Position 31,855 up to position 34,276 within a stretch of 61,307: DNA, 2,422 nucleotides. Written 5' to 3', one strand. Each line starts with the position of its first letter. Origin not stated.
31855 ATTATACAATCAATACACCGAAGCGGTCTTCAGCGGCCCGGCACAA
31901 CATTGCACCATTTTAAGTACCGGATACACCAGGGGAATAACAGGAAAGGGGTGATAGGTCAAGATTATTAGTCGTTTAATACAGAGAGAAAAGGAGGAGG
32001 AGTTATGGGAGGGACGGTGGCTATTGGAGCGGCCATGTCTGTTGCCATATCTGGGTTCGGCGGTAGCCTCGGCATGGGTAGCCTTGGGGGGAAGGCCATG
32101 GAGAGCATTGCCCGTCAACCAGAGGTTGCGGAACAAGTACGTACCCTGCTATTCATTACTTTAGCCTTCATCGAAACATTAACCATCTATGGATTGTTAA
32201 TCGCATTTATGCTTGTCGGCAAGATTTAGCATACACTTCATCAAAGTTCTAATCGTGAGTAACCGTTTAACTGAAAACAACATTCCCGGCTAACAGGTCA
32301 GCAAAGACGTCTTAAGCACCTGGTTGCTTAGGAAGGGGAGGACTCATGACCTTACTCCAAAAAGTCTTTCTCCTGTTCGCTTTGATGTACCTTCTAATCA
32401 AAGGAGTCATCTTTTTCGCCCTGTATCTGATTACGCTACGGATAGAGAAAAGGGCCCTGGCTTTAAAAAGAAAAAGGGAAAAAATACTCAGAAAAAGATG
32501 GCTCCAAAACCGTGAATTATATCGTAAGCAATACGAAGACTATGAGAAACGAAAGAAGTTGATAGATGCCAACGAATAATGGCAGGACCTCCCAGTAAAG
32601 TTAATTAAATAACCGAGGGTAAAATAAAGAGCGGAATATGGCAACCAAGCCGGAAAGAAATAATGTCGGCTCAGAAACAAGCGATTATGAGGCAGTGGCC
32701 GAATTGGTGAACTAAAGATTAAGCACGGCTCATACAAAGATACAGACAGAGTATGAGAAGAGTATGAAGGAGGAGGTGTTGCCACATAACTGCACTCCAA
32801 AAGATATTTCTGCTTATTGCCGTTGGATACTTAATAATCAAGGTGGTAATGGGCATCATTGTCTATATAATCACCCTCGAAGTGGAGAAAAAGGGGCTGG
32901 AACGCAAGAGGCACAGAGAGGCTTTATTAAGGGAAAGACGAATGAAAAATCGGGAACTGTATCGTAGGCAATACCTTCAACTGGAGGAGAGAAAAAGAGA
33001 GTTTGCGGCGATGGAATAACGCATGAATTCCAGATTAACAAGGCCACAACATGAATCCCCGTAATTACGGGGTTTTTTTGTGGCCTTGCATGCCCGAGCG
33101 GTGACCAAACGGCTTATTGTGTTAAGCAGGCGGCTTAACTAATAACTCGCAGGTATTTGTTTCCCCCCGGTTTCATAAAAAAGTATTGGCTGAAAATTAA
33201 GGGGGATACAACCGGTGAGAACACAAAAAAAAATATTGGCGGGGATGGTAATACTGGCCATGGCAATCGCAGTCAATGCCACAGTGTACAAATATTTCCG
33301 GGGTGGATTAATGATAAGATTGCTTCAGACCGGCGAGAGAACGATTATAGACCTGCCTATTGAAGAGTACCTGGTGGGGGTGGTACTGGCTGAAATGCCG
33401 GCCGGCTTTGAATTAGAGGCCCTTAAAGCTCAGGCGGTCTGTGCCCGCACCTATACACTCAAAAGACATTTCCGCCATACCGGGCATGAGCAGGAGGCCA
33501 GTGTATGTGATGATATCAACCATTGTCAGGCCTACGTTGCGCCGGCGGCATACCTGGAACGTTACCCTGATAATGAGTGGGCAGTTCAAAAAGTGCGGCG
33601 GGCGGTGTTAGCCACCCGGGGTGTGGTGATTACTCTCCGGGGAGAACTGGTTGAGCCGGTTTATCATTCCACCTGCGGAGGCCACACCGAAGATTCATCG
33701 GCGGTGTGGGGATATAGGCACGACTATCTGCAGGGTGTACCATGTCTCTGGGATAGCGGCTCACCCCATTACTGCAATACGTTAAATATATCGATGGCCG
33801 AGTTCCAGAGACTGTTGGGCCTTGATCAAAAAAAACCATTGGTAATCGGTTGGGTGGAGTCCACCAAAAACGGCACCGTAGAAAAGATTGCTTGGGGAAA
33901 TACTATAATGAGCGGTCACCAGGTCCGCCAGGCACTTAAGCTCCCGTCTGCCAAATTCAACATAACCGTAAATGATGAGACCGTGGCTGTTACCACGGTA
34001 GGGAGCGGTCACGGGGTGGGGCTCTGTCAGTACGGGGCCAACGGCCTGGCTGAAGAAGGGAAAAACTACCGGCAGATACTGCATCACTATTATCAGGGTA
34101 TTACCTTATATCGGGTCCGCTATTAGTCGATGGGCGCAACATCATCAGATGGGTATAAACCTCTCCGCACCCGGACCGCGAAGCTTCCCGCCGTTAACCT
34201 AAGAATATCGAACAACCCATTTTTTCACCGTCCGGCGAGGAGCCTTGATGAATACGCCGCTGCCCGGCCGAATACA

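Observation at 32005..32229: Orphan second F-ATPase c subunit: outer helix frozen, inner helix diverged, synonymous sites heavily diverged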

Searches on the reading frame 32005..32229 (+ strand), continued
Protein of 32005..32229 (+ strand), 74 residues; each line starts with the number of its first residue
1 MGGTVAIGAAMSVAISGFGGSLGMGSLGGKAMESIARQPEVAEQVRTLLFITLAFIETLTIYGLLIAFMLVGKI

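Call 50: find_encoding_contigs(protein=P0028, flank=4000, max_places=6)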
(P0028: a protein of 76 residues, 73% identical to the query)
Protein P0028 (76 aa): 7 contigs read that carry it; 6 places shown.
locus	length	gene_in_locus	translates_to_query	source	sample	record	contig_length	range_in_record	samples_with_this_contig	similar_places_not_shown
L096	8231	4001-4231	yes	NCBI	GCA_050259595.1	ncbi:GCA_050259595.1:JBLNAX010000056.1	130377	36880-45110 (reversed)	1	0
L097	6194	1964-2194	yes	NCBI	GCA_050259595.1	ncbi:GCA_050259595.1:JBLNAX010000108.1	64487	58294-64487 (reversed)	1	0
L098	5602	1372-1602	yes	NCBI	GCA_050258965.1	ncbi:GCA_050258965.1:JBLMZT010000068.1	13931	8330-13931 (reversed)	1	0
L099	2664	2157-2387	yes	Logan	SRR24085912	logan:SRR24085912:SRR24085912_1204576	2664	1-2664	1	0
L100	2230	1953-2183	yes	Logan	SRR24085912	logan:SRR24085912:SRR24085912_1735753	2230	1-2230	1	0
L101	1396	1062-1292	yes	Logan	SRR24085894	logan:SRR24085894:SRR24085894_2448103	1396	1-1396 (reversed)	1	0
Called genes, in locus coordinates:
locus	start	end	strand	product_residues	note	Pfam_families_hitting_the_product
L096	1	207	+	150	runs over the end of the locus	PF02502:LacAB_rpiB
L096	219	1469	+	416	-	PF00464:SHMT, PF00155:Aminotran_1_2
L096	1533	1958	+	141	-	PF00383:dCMP_cyt_deam_1, PF14437:MafB19-deam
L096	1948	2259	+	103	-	PF03819:MazG (weak)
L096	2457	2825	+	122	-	PF09527:ATPase_gene1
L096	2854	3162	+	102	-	-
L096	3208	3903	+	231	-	PF00119:ATP-synt_A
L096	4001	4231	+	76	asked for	PF00137:ATP-synt_C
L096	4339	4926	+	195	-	PF00430:ATP-synt_B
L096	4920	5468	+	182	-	PF00213:OSCP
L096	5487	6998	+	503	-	PF02874:ATP-synt_ab_N, PF00006:ATP-synt_ab, PF00306:ATP-synt_ab_C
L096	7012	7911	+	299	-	PF00231:ATP-synt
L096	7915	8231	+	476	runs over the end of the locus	PF02874:ATP-synt_ab_N, PF00006:ATP-synt_ab, PF22919:ATP-synt_VA_C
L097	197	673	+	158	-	PF06902:Fer4_19, PF09360:zf-CDGSH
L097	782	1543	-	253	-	PF00106:adh_short, PF08659:KR, PF23441:SDR, PF13561:adh_short_C2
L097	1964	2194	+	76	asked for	PF00137:ATP-synt_C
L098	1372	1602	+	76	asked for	PF00137:ATP-synt_C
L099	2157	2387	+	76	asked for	PF00137:ATP-synt_C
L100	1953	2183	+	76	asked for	PF00137:ATP-synt_C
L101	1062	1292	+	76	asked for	PF00137:ATP-synt_C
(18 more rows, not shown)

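Call 52: search_solved_structures(query=window:32005-32226:+, max_evalue=0.00001, show_alignments=3)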
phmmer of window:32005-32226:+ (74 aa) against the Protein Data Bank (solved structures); distinct sequences matched with E-value up to 0.00001: 19.
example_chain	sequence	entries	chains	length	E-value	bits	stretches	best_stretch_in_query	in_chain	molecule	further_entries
2wie_A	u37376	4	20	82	2.4e-14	56.4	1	6-71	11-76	ATP SYNTHASE C CHAIN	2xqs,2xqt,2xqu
3v3c_A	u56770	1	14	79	5.9e-14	55.2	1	6-70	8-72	ATP synthase subunit c, chloroplastic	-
2w5j_A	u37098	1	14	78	4.5e-13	52.4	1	6-70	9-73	ATP SYNTHASE C CHAIN, CHLOROPLASTIC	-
4mjn_A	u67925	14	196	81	5e-13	52.2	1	6-70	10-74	ATP synthase subunit c, chloroplastic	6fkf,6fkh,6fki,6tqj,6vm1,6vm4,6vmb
22vl_M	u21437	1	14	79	1.5e-12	50.7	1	3-70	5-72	ATP synthase subunit c, chloroplastic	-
7p2y_G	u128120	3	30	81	4.6e-10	42.9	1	3-69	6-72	ATP synthase subunit c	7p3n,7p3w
9itj_H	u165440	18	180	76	5.6e-10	42.6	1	3-70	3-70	ATP synthase subunit c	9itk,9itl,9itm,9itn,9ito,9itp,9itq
1wu0_A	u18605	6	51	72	2.9e-09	40.3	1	7-73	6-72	ATP synthase C chain | ATP synthase subunit c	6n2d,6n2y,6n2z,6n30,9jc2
7wem_A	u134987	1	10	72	3.2e-09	40.2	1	7-73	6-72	ATP synthase subunit c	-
4bem_A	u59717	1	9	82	2.2e-08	37.6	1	6-71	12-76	F1FO ATPASE C2 SUBUNIT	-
3zk1_A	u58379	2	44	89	2.7e-08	37.3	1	3-71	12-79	ATP SYNTHASE SUBUNIT C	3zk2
1yce_A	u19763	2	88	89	3.5e-08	36.9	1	6-71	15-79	subunit c | ATP SYNTHASE SUBUNIT C, SODIUM ION SPECIFIC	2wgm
4bem_J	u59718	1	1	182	3.9e-08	36.8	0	8-71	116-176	F1FO ATPASE C1 SUBUNIT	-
9o1a_I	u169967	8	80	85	4.7e-08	36.5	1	3-69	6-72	ATP synthase subunit c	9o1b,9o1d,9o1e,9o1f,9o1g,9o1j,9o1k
1aty_A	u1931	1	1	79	9.3e-08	35.6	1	7-62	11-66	F1F0 ATP SYNTHASE (SUBUNIT C)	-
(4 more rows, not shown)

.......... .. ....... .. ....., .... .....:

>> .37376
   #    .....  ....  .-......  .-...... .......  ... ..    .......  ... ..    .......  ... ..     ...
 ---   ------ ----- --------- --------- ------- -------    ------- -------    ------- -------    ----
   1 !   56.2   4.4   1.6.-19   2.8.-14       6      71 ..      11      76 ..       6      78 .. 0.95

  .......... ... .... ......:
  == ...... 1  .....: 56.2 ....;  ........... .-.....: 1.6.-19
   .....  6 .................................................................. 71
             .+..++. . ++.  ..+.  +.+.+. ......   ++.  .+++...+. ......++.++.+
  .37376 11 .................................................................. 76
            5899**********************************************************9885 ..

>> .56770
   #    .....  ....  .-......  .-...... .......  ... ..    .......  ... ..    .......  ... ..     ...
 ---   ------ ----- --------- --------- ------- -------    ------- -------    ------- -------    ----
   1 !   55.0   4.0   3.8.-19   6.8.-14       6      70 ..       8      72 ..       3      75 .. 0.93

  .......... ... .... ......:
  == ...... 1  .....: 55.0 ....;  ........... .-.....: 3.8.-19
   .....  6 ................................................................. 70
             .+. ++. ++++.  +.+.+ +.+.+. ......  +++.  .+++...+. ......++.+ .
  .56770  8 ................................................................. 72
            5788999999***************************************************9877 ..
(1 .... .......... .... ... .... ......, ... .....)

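Call 60: find_encoding_contigs(protein=P0030, flank=2000, max_places=3)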
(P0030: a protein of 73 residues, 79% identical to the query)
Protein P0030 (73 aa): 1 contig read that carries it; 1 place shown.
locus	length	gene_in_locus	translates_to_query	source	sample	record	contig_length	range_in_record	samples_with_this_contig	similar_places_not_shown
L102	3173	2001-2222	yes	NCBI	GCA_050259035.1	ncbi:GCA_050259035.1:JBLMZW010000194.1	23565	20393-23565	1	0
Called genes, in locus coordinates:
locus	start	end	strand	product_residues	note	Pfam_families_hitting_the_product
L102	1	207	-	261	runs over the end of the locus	PF00378:ECH_1, PF16113:ECH_2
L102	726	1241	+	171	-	PF27226:AF_1845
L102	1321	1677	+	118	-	-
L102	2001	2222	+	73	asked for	PF00137:ATP-synt_C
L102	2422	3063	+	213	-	PF13197:DUF4013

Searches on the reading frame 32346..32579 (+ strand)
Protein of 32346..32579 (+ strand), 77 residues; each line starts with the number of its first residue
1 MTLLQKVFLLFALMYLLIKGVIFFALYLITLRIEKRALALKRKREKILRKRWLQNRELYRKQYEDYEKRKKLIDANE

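Call 5: search_protein_families(library=pfam, proteins=[window:32346-32579:+], max_evalue=0.01)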
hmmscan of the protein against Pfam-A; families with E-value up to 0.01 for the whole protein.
window:32346-32579:+ (77 aa): 0 families

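Call 25: search_protein_families(library=ncbifam, proteins=[window:32346-32579:+], max_evalue=10)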
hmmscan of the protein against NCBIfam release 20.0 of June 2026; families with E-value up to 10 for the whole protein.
window:32346-32579:+ (77 aa): 1 family
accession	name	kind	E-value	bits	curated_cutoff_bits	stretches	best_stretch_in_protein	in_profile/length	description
TIGR00374.1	TIGR00374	subfamily_domain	0.059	12.8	43.2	1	6-61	132-190/323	flippase-like domain-containing protein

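Call 26: search_protein_families(library=pfam, proteins=[window:32346-32579:+], max_evalue=10)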
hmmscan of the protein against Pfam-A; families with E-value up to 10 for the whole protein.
window:32346-32579:+ (77 aa): 0 families

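Call 29: find_homologous_proteins(query=window:32346-32576:+, max_evalue=0.001)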
Query window:32346-32576:+ (77 aa): 21 proteins with E <= 0.001 among 21 candidates.
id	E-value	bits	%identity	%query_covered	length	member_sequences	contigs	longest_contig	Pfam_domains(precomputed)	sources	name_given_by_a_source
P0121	1.8e-38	147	100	100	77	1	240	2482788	-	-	-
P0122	6.0e-37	142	96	100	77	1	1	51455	-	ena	-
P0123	5.7e-35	136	92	99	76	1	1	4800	-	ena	-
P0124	7.9e-35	135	89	99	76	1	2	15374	-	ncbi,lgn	ncbi:MAG: hypothetical protein ACM3UW_00905 [Bacillota bacterium]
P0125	5.7e-34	133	87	99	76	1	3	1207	-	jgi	-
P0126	8.8e-34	132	87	99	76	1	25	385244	-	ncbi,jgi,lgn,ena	ncbi:MAG: hypothetical protein ACOX4Q_14655 [Syntrophomonadales bacterium]|jgi:hypothetical protein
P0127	1.7e-33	131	87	99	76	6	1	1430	-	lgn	-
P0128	6.8e-33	129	89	96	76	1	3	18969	-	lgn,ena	-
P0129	9.0e-33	129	86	99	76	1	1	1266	-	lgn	-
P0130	6.0e-32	126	84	99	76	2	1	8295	-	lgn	-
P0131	9.7e-32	126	82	100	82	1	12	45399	-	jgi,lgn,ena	-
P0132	1.3e-30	122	100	83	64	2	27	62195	-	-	-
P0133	2.7e-30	121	79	100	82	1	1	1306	-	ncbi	-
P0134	7.3e-30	120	84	95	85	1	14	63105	-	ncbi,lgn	-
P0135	1.4e-28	116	78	99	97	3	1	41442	-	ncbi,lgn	-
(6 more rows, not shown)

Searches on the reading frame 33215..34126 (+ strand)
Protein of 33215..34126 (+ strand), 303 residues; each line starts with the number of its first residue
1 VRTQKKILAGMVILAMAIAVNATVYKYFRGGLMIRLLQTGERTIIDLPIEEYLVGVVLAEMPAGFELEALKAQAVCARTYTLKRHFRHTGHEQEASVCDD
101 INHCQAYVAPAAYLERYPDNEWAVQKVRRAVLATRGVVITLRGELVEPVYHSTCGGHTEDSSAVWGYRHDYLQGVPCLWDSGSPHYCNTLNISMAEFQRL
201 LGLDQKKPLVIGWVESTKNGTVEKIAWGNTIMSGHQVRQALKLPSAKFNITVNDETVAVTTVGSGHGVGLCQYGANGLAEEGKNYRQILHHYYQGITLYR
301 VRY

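Call 5: search_protein_families(library=pfam, proteins=[window:33215-34126:+], max_evalue=0.01)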
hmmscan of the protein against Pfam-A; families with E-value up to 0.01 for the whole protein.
window:33215-34126:+ (303 aa): 1 family
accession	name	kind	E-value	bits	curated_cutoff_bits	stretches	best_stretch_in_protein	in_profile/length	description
PF08486.15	SpoIID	-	5.6e-26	91.5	23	1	40-140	4-96/97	Stage II sporulation protein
